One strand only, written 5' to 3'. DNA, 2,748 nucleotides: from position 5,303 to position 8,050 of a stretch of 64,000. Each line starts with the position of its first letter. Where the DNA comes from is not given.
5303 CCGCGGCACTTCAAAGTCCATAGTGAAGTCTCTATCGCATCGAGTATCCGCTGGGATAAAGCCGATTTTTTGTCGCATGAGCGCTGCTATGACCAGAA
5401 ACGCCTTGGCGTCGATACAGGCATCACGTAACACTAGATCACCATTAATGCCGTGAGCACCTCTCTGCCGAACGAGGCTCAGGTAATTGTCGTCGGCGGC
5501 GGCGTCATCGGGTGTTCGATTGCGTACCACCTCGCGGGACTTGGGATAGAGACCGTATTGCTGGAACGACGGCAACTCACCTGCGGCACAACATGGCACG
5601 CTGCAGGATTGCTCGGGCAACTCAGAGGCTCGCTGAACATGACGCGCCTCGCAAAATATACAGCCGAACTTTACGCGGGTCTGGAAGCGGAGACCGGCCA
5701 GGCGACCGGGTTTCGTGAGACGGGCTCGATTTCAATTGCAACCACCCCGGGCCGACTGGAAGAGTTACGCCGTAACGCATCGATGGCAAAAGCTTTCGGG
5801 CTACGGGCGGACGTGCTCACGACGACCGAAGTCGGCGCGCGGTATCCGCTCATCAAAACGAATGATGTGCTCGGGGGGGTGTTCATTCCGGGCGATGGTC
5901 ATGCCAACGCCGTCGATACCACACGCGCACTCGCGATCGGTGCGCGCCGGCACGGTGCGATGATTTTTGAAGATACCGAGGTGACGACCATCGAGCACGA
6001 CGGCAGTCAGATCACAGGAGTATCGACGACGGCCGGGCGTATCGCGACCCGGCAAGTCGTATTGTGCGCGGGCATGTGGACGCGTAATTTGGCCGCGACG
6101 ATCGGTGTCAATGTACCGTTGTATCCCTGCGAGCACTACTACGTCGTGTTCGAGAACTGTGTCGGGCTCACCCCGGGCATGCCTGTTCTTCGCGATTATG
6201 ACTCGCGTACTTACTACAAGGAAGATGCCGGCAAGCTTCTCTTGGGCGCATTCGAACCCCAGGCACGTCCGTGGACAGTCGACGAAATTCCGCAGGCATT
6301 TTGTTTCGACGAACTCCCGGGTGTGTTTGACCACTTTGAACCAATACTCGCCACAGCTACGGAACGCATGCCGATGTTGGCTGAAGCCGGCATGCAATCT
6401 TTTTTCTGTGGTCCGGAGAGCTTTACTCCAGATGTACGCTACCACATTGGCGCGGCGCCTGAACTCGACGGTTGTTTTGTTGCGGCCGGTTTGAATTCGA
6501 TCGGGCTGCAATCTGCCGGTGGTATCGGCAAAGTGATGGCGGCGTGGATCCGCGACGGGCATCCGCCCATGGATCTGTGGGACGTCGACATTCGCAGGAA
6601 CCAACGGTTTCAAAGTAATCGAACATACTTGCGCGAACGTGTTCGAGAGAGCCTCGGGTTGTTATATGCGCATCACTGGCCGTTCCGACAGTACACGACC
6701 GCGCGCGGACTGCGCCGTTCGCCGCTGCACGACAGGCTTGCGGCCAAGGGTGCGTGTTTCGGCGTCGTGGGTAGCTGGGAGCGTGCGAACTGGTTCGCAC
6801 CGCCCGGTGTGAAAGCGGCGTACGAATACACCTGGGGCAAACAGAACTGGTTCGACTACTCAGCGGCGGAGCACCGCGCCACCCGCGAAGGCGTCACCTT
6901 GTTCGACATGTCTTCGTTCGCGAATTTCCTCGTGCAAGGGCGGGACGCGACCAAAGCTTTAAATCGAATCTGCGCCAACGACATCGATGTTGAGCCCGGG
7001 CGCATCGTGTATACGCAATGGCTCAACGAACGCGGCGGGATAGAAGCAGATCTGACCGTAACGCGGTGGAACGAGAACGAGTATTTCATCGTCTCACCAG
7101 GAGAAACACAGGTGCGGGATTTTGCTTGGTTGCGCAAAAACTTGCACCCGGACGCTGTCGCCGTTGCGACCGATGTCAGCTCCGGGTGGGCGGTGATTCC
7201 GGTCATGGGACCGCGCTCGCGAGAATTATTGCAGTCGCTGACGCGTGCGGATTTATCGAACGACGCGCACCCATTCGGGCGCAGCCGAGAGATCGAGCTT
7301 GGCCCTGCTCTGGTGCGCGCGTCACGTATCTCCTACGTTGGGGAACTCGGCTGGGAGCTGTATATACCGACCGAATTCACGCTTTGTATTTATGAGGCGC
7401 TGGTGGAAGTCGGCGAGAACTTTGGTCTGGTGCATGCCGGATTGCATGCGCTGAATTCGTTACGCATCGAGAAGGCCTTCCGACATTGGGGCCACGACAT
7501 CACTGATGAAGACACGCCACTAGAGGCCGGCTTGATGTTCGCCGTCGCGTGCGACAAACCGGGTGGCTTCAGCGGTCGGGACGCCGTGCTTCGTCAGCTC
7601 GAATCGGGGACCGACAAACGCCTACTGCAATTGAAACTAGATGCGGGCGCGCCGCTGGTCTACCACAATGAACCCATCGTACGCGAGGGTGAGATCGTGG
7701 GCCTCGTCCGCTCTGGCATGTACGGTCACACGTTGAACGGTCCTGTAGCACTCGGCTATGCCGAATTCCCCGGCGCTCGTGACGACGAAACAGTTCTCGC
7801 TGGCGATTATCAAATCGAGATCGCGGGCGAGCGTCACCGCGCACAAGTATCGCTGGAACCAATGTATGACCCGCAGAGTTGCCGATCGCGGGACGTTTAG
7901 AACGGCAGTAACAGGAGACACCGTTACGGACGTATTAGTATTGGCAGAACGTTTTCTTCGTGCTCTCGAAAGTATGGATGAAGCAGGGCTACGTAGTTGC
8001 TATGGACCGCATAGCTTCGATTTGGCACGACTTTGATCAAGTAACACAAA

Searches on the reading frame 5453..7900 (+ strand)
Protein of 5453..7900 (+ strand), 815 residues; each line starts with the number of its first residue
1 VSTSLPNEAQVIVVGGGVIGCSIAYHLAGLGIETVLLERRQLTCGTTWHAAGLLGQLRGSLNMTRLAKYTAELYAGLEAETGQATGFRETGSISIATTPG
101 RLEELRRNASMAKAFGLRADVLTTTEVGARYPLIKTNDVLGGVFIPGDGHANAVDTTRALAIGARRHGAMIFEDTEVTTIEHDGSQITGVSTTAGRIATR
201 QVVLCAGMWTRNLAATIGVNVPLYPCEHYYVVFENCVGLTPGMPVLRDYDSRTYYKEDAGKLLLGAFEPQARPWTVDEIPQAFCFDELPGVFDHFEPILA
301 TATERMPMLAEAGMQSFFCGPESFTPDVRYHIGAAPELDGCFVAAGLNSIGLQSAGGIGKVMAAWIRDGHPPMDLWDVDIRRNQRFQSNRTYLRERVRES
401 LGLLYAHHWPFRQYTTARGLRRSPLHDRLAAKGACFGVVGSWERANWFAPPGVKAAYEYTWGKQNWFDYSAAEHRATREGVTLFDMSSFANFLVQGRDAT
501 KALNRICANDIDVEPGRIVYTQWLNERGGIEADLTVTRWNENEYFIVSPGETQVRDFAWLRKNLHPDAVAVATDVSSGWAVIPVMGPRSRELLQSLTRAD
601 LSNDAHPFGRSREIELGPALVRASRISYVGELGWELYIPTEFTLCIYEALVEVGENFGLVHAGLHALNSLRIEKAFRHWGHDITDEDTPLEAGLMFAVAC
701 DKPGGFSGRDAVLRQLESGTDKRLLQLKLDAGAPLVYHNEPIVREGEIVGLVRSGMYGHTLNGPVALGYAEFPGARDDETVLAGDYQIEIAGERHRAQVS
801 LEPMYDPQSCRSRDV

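Call 33: search_protein_families(library=pfam, proteins=[window:5453-7900:+])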
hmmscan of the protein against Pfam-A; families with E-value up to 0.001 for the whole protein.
window:5453-7900:+ (815 aa): 9 families
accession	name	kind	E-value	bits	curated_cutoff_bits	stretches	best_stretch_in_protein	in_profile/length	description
PF01571.26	GCV_T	-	1.7e-81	273.7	25.6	1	425-697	1-255/255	Aminomethyltransferase folate-binding domain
PF01266.30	DAO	-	3.3e-71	241.1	27.9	1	11-365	2-353/353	FAD dependent oxidoreductase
PF08669.17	GCV_T_C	-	1.6e-19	70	25.9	1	722-806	1-80/80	Glycine cleavage T-protein C-terminal barrel domain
PF16350.10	FAO_M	-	7.6e-19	68.1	27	1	368-423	1-56/56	FAD dependent oxidoreductase central domain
PF01494.25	FAD_binding_3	-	1.4e-07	31.6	22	1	8-47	1-40/349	FAD binding domain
PF07992.20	Pyr_redox_2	-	5e-07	29.9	26.1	1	8-42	142-176/291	Pyridine nucleotide-disulphide oxidoreductase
PF00070.33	Pyr_redox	-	8.7e-05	23.4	22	1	11-41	2-32/82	Pyridine nucleotide-disulphide oxidoreductase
PF13450.12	NAD_binding_8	-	0.00028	21.5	21.9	1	13-45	1-33/68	NAD(P)-binding Rossmann-like domain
PF13738.12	Pyr_redox_3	-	0.00048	19.9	30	0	12-42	1-32/305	Pyridine nucleotide-disulphide oxidoreductase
